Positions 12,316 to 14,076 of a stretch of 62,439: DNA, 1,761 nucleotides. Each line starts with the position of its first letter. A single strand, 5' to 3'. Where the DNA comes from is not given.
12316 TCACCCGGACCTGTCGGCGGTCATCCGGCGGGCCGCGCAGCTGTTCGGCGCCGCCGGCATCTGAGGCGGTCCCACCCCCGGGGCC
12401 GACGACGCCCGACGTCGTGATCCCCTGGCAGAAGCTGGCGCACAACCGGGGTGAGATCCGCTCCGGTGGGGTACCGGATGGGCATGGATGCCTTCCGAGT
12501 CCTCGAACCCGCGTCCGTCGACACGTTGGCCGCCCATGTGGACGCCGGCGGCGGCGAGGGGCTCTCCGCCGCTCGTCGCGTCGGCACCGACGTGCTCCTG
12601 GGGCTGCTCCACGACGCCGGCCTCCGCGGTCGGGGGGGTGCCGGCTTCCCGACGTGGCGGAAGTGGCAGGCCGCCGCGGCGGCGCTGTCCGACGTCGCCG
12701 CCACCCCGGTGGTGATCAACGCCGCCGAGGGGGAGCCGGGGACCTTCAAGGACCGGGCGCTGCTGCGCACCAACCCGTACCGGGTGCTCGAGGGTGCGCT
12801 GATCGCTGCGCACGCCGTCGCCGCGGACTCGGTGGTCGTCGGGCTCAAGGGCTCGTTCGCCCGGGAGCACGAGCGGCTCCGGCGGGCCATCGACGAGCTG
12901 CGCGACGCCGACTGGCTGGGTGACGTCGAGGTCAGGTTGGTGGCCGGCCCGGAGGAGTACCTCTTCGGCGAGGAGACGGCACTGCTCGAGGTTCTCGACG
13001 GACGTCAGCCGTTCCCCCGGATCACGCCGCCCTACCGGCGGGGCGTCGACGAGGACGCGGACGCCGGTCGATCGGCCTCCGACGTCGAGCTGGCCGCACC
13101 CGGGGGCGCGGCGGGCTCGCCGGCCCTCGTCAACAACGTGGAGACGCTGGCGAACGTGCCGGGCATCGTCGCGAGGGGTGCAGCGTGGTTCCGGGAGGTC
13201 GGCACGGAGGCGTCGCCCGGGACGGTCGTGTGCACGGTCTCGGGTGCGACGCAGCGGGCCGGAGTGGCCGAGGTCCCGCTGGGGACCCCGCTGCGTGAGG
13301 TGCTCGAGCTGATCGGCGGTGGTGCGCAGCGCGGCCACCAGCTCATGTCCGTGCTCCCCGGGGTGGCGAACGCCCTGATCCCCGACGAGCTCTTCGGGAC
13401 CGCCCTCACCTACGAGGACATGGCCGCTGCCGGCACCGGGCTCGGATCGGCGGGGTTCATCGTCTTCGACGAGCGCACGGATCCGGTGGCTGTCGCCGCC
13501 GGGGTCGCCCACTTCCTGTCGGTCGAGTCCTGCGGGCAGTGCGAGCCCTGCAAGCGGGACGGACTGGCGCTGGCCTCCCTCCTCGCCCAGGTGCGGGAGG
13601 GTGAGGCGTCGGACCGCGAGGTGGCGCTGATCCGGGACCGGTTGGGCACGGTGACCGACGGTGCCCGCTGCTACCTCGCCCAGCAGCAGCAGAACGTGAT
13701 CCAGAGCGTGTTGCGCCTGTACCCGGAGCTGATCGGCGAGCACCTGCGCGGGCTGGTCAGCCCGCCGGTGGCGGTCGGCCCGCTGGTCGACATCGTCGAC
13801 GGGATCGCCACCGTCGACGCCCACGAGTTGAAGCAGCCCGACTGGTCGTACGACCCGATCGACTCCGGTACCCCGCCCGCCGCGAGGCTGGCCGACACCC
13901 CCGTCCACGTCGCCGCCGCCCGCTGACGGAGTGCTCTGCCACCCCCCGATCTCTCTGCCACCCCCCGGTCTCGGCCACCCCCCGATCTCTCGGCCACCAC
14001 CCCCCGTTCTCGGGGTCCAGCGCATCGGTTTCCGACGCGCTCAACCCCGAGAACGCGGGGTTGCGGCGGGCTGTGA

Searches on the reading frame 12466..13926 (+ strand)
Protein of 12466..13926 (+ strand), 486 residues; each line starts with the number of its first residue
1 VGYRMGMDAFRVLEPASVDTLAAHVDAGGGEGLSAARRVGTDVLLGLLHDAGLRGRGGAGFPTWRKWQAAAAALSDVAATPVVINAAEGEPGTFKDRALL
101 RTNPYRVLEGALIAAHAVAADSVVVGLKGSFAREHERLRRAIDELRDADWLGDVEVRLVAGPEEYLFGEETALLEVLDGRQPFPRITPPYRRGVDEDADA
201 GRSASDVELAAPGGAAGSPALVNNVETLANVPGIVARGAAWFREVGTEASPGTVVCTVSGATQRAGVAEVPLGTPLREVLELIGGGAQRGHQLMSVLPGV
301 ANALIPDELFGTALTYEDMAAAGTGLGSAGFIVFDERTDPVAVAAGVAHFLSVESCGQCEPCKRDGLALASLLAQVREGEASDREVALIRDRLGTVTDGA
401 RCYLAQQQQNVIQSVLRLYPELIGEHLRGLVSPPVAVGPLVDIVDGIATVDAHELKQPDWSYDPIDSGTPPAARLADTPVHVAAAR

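Call 76: search_protein_families(library=pfam, proteins=[window:12466-13926:+], max_evalue=0.0001)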
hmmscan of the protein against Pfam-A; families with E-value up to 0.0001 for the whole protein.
window:12466-13926:+ (486 aa): 3 families
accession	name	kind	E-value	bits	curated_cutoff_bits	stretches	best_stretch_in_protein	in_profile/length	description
PF01512.22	Complex1_51K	-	6.1e-39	133.8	31.2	1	49-232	2-149/150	Nuo51 FMN-binding domain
PF10589.14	NADH_4Fe-4S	-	1e-14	54.6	23.5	1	343-426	2-85/85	NADH-ubiquinone oxidoreductase-F iron-sulfur binding region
PF10531.15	SLBB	-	3.1e-06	27.4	27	1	257-291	3-37/55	SLBB domain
